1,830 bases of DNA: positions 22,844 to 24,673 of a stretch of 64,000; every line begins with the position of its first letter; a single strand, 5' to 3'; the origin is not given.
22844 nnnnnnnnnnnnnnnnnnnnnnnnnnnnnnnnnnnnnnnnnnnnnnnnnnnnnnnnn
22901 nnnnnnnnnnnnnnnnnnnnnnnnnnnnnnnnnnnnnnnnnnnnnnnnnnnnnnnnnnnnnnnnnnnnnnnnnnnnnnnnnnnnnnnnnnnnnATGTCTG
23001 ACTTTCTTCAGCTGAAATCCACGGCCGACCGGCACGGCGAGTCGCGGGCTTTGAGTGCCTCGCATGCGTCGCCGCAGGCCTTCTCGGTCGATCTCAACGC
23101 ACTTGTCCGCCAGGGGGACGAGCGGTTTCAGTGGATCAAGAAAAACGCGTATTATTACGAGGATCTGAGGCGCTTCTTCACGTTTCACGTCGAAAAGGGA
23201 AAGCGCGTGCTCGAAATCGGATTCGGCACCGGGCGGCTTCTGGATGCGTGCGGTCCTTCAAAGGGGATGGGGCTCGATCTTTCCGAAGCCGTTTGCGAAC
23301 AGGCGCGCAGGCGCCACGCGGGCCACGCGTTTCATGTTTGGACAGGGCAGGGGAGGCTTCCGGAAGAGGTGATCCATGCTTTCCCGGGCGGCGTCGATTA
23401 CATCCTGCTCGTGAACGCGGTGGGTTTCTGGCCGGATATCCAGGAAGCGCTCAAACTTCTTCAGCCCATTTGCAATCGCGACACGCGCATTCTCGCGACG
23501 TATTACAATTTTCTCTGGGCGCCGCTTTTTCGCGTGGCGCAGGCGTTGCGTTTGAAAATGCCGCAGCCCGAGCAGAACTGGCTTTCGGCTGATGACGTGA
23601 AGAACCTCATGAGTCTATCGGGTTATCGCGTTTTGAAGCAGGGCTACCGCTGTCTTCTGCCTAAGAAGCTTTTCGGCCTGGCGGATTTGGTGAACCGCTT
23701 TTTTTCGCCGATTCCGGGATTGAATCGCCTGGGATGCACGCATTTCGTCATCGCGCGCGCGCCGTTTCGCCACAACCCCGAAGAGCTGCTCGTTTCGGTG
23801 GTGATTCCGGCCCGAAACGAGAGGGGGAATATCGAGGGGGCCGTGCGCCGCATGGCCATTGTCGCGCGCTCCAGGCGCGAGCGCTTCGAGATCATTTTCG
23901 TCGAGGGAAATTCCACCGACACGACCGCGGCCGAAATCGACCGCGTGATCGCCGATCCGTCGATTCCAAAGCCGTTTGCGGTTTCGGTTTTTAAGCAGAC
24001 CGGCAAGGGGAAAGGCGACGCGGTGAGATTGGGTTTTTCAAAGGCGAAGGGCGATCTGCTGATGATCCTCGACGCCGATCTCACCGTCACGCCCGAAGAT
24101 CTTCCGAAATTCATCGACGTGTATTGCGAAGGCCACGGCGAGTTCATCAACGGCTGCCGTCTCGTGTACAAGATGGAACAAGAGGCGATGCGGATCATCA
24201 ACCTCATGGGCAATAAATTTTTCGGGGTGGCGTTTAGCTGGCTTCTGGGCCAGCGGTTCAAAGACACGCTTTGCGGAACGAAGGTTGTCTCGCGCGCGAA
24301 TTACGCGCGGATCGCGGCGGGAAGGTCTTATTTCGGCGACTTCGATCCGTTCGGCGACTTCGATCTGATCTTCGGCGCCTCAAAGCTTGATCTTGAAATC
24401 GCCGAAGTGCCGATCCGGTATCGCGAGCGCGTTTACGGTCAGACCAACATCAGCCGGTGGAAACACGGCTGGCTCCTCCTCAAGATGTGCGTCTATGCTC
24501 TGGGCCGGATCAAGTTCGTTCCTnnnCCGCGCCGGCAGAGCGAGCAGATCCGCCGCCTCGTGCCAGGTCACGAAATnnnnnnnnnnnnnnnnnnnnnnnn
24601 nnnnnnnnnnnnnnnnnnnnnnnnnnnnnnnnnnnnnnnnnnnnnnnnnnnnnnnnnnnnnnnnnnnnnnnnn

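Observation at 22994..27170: Three-gene glycosylation module: MTase-GT2 fusion, PMT/ArnT-like GT-C, and Wzy_C/O-antigen-ligase(PglL)-like protein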

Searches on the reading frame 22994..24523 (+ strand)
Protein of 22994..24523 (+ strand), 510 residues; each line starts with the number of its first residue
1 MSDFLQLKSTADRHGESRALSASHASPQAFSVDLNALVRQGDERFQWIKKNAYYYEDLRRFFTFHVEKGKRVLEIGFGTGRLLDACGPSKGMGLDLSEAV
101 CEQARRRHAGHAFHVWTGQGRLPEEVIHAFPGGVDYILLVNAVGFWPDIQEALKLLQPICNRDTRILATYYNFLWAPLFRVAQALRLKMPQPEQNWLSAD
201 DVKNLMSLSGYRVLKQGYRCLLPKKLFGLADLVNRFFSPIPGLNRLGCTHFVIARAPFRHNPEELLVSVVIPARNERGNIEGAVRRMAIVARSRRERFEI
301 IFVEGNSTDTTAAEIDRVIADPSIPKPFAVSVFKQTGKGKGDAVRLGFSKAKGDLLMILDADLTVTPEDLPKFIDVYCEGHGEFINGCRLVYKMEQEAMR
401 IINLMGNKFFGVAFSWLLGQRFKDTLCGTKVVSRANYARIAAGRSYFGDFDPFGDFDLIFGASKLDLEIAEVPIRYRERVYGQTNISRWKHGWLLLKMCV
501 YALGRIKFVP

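Call 7: search_protein_families(library=pfam, proteins=[window:22994-24523:+], max_evalue=0.1)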
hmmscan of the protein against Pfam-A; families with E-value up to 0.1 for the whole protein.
window:22994-24523:+ (510 aa): 8 families
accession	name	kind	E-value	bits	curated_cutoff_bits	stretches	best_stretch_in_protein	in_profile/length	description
PF00535.33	Glycos_transf_2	-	8.1e-22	78.4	23.3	1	268-402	1-128/168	Glycosyl transferase family 2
PF10111.15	Glyco_tranf_2_2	-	5.2e-09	36.4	27.3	1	268-375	1-104/276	Glycosyltransferase like family 2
PF13489.12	Methyltransf_23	-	2.9e-08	34.1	27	1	52-215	6-163/164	Methyltransferase domain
PF08242.18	Methyltransf_12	-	1.6e-07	32.3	30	1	73-160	1-92/98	Methyltransferase domain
PF13649.12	Methyltransf_25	-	1.5e-06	29.2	27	1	72-154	1-87/97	Methyltransferase domain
PF13641.12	Glyco_tranf_2_3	-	0.00026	21.5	27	1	267-375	3-109/230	Glycosyltransferase like family 2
PF08241.18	Methyltransf_11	-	0.0036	18.4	21.2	1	73-154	1-81/95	Methyltransferase domain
PF13847.12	Methyltransf_31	-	0.04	14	27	1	67-172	2-113/145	Methyltransferase domain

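Call 8: search_protein_families(library=ncbifam, proteins=[window:22994-24523:+], max_evalue=0.1)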
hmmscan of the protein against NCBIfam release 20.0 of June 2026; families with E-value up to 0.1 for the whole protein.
window:22994-24523:+ (510 aa): 22 families
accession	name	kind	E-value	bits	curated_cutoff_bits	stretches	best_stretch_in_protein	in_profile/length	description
TIGR04182.1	glyco_TIGR04182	equivalog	1.7e-25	90.1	325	1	267-503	2-217/293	S-layer glycoprotein N-glycosyltransferase AglJ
NF007986.1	PRK10714.1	equivalog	4.4e-15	55.5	529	1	267-411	8-151/316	undecaprenyl-phosphate 4-deoxy-4-formamido-L-arabinose transferase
NF041391.1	DPhHxTase_Halo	equivalog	3.5e-13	49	375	1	296-490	23-196/213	dolichyl-phosphate hexose transferase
NF047588.1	GlcsyltransPgfSStrep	equivalog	1.1e-11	44.6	500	1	266-442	2-169/308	glycosyltransferase PgfS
NF010496.0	PRK13915.1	equivalog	3.8e-11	42.6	262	1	264-365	30-129/307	glucosyl-3-phosphoglycerate synthase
TIGR04283.1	glyco_like_mftF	equivalog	6.8e-11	42.2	182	1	267-404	1-123/221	TIGR04283 family arsenosugar biosynthesis glycosyltransferase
TIGR03937.1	PgaC_IcaA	equivalog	5.9e-10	38.7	422.3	1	263-366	43-139/407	poly-beta-1,6-N-acetyl-D-glucosamine synthase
NF041875.1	EPS_EpsD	equivalog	4.1e-08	33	370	1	267-374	1-101/325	exopolysaccharide biosynthesis glycosyltransferase EpsD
TIGR03469.1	HpnB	hypoth_equivalog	1e-05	24.8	379.25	1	267-374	46-157/386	hopene-associated glycosyltransferase HpnB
NF007482.0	PRK10073.1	equivalog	1.1e-05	24.6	423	1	265-383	6-116/334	glycosyltransferase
TIGR03965.1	mycofact_glyco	equivalog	3.2e-05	23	280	1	260-380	69-182/467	mycofactocin biosynthesis glycosyltransferase MftF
NF043040.1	corrin_prot_MT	hypoth_equivalog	7e-05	22.4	180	1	64-110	36-85/216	corrinoid protein-associated methyltransferase CpaM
NF047683.1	TeichurnBiosyTuaG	equivalog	0.00011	21.9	400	1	264-378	5-112/252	teichuronic acid biosynthesis protein TuaG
NF038302.1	EPS_HpsE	equivalog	0.0011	18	300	1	267-364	3-98/307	hormogonium polysaccharide biosynthesis glycosyltransferase HpsE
NF041865.1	EpsU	equivalog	0.0023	17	700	1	256-373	30-143/394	exopolysaccharide biosynthesis GT2 family glycosyltransferase EpsU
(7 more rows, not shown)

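Call 15: find_related_loci(query=A1, collection=genome_contigs, flank=8000)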
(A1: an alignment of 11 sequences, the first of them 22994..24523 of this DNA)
Query A1 (510 aa) in genome_contigs; peptide patterns used: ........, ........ (x = any residue, [..] = any of these).
600 stretches matched a pattern (row limit reached: there are more); 595 encode a relative of the query (tblastn E <= 1e-3); the best 80 are kept; 80 distinct loci.
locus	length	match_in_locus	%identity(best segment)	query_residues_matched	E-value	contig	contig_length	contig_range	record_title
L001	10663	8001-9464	68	20-510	0e+0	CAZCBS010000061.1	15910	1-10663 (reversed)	MAG TPA_asm: uncultured Bacteriovoracaceae bacterium isolate binchicken_co185_82 genome assembly, contig: NODE_5314_leng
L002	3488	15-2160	51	8-509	6e-165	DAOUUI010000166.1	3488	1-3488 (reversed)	MAG TPA_asm: Deltaproteobacteria bacterium isolate CSMAG_819 CSMAG_819_k141_1312341_length_3488_cov_8.0000, whole genome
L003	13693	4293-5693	53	32-509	6e-155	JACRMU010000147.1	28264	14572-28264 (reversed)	MAG: Deltaproteobacteria bacterium isolate NC_groundwater_1915_Pr3_S2p5_65_9 SR2-18-S2p5_coassembly_scaffold_383211, who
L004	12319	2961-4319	51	44-509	4e-154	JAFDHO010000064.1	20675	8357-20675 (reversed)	MAG: Deltaproteobacteria bacterium isolate Meg22_1214_Bin_272 Meg22_1214_Bin_272_scaffold_7937, whole genome shotgun seq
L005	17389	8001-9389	49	34-509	9e-152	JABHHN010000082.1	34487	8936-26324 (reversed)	MAG: archaeon isolate SI037_bin40 k141_2074774, whole genome shotgun sequence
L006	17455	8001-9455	49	17-509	3e-151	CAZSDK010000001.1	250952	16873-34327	MAG TPA_asm: uncultured Bacteroidales bacterium isolate SRP263991_co5_616 genome assembly, contig: NODE_55_length_250952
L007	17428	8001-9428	48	14-509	3e-150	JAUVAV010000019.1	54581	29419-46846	MAG: candidate division FCPU426 bacterium isolate CSMAG_228 CSMAG_228_k127_2645743_length_54581_cov_18.8050, whole genom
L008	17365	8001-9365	52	41-509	7e-149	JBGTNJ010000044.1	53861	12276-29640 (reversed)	MAG: Nitrospira sp. isolate JTS-RE385 k141_10535359, whole genome shotgun sequence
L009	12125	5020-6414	50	34-509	2e-148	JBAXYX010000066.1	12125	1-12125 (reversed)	MAG: Lentimicrobiaceae bacterium isolate SO_2016_CLC_T1_28 scaffold05227_PH3_Jul14_2016, whole genome shotgun sequence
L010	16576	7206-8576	51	39-509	6e-148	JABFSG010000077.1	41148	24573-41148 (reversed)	MAG: Nitrospiraceae bacterium isolate WB-IL-04 seq_389, whole genome shotgun sequence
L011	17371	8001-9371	51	43-508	1e-147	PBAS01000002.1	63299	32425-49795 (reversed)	MAG: Phycisphaeraceae bacterium isolate SP4387 161206, whole genome shotgun sequence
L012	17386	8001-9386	50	39-510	5e-147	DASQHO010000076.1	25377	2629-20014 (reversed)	MAG TPA_asm: Stellaceae bacterium isolate SMAG_U11835 k141_360771, whole genome shotgun sequence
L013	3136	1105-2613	47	21-509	2e-153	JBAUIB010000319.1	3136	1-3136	MAG: Phormidesmis sp. isolate MFD03253_ilm_asm_bin19 k127_182822, whole genome shotgun sequence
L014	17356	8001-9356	52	44-509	2e-146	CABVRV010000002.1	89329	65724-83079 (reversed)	MAG: uncultured Nitrospira sp. isolate Nitrospira sp. RBC001 genome assembly, contig: MAG001_2, whole genome shotgun seq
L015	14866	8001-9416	50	27-507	4e-146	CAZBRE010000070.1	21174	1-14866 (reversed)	MAG TPA_asm: uncultured Alphaproteobacteria bacterium isolate binchicken_co262_60 genome assembly, contig: NODE_2577_len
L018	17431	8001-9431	47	39-509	8e-146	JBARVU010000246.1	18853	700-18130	MAG: Phormidesmis sp. isolate MFD12116_ilm_asm_bin38 k127_140902, whole genome shotgun sequence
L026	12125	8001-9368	49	39-509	2e-143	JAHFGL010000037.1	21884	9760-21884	MAG: Candidatus Omnitrophota bacterium isolate nzgw314 NODE_2587_length_21885_cov_5.056194, whole genome shotgun sequenc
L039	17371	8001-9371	47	35-509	7e-142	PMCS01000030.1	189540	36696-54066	MAG: Candidatus Omnitrophota bacterium isolate fen_1318 73.20120700_E3M.124_contig_1445, whole genome shotgun sequence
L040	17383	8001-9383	47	39-509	1e-141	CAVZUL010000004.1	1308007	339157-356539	MAG: uncultured Alphaproteobacteria bacterium isolate MFD06742.bin.2.61 genome assembly, contig: contig_20504, whole gen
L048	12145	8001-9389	48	34-509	1e-140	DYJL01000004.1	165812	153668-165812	MAG TPA_asm: Nitrospira japonica isolate FI88_42_154 Afr_mines_FI88_62_length_165812_cov_69_520195, whole genome shotgun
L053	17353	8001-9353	47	44-507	3e-139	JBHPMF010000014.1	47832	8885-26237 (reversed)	Elusimicrobiota bacterium isolate SAG AM-324-K15 AM-324-K15_NODE_15, whole genome shotgun sequence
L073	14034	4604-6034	46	1-509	5e-137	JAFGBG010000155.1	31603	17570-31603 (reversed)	MAG: Sedimentisphaerales bacterium isolate Zod_Metabat.1017 k87_8015585, whole genome shotgun sequence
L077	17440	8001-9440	46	19-509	2e-136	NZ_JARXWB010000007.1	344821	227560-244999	Bradyrhizobium sp. BR13661 Ga0498887_07, whole genome shotgun sequence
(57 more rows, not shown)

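Call 23: search_protein_families(library=pfam, proteins=[L008:9314-10090:+, L001:6995-7996:+, L026:9406-11160:+, L004:5940-7328:+, L008:10222-10638:+, L008:10794-11327:+, L008:11687-12097:+, L008:12097-13335:+, L018:6224-7876:+, L077:9455-11089:+], max_evalue=0.001)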
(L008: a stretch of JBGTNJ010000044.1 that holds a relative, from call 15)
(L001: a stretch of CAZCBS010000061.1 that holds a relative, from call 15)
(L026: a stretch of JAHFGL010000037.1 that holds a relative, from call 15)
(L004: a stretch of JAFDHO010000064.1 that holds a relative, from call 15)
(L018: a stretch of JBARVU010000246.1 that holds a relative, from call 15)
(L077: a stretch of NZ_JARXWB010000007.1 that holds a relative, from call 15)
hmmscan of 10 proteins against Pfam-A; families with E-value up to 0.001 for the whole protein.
L008:9314-10090:+ (259 aa): 2 families
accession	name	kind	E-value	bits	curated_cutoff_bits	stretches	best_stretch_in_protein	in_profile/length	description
PF08241.18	Methyltransf_11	-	3e-07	31.4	21.2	1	87-135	47-95/95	Methyltransferase domain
PF13489.12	Methyltransf_23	-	0.00021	21.5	27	1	43-152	11-124/164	Methyltransferase domain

L001:6995-7996:+ (334 aa): 4 families
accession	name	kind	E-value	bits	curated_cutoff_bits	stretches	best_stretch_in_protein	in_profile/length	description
PF16363.11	GDP_Man_Dehyd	-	8.2e-148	492.7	27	1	5-316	1-332/332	GDP-mannose 4,6 dehydratase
PF01370.27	Epimerase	-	1.1e-78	264.5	20.9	1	4-248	1-239/240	NAD dependent epimerase/dehydratase family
PF04321.23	RmlD_sub_bind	-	1.5e-05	24.7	27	1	3-158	2-129/287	RmlD substrate binding domain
PF02719.21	Polysacc_synt_2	-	0.00011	21.9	20.2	1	5-121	2-120/293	Polysaccharide biosynthesis protein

L026:9406-11160:+ (585 aa): 11 families
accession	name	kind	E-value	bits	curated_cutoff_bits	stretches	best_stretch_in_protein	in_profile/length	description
PF00515.34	TPR_1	-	5.3e-14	51.8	27.8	1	434-467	1-34/34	Tetratricopeptide repeat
PF13414.12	TPR_11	-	2.2e-12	46.9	26.8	1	445-482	5-42/42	TPR repeat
PF13181.12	TPR_8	-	1.2e-11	44.2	25.7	1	434-466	1-33/34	Tetratricopeptide repeat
PF07719.23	TPR_2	-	5.7e-11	42.1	27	1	434-466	1-33/34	Tetratricopeptide repeat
PF13431.12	TPR_17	-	4.7e-09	36.3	24.4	1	456-486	1-31/34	Tetratricopeptide repeat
PF14559.12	TPR_19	-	6.2e-07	30.1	25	1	448-500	5-57/68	Tetratricopeptide repeat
PF13424.12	TPR_12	-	1.5e-06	28.7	30.1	0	435-463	4-32/77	Tetratricopeptide repeat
PF13432.12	TPR_16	-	1.8e-06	28.7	32.7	1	445-495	8-58/65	Tetratricopeptide repeat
PF13428.12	TPR_14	-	2.2e-05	25.1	23.5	0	436-475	3-42/44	Tetratricopeptide repeat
PF13174.12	TPR_6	-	4.5e-05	24.3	26.3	0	442-465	8-31/33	Tetratricopeptide repeat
PF12895.13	ANAPC3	-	0.00066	20.3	27.2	0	448-496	3-52/82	Anaphase-promoting complex, cyclosome, subunit 3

L004:5940-7328:+ (463 aa): 6 families
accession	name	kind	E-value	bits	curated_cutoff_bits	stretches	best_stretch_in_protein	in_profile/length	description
PF00534.26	Glycos_transf_1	-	2.3e-35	122.1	26.4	1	265-429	4-169/172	Glycosyl transferases group 1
PF13692.12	Glyco_trans_1_4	-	2.2e-31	109.5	27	1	278-418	3-141/142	Glycosyl transferases group 1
PF13439.12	Glyco_transf_4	-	7.2e-18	65.6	28.5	1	94-253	1-170/170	Glycosyltransferase Family 4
PF20706.3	GT4-conflict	-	1.2e-13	51.3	26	1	273-395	194-324/385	Family 4 Glycosyltransferase in conflict systems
PF13579.12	Glyco_trans_4_4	-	4.3e-07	30.9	29.7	1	95-227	1-138/158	Glycosyl transferase 4-like domain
PF13524.12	Glyco_trans_1_2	-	0.0008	19.8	25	0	343-444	37-141/144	Glycosyl transferase-like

L008:10222-10638:+ (139 aa): 1 family
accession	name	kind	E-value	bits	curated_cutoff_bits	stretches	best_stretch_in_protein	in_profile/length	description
PF00334.24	NDK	-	1.3e-53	180.9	27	1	3-134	1-132/135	Nucleoside diphosphate kinase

L008:10794-11327:+ (178 aa): 3 families
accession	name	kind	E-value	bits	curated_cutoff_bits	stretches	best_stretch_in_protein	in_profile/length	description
PF01597.25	GCV_H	-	2.2e-43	147.5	22.2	1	57-175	1-120/122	Glycine cleavage H-protein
PF13375.12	RnfC_N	-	5e-06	26.9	25.6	1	95-140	47-91/101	RnfC Barrel sandwich hybrid domain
PF00364.28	Biotin_lipoyl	-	8.7e-05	22.7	22.1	1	95-130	22-57/73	Biotin-requiring enzyme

L008:11687-12097:+ (137 aa): 7 families
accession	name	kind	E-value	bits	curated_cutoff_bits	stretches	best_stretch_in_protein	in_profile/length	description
PF12836.13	HHH_3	-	1.2e-19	70.6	27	1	73-132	5-64/65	Helix-hairpin-helix motif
PF00633.29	HHH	-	2.4e-11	43.3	24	1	73-97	2-26/30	Helix-hairpin-helix motif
PF14520.12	HHH_5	-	2.9e-08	34.5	27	0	75-100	28-53/57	Helix-hairpin-helix domain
PF12826.13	HHH_2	-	0.00029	21.4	27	0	75-101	28-54/64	Helix-hairpin-helix motif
PF03934.19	T2SSK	-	0.00054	20.7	24.2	1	75-134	2-62/63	Type II secretion system (T2SS), protein K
PF21176.3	RecR_HhH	-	0.00088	19.5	27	0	82-98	6-22/45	RecR, helix-hairpin-helix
PF00570.28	HRDC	-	0.00089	19.6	23.8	0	109-127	41-59/68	HRDC domain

L008:12097-13335:+ (413 aa): 3 families
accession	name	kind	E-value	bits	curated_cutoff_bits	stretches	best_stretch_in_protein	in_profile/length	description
PF00579.31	tRNA-synt_1b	-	7.9e-81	272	21.1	1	45-322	3-291/292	tRNA synthetases class I (W and Y)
PF22421.1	SYY_C-terminal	-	1.5e-08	34.8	27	1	345-406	16-80/83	Tyrosine--tRNA ligase SYY-like C-terminal domain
PF01479.30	S4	-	2e-07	31.1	22.8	1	350-389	3-42/48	S4 domain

L018:6224-7876:+ (551 aa): 1 family
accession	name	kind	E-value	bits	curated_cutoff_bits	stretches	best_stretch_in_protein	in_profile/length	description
PF13231.12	PMT_2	-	2.7e-22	80.1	26.1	1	70-237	1-155/160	Dolichyl-phosphate-mannose-protein mannosyltransferase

L077:9455-11089:+ (545 aa): 0 families
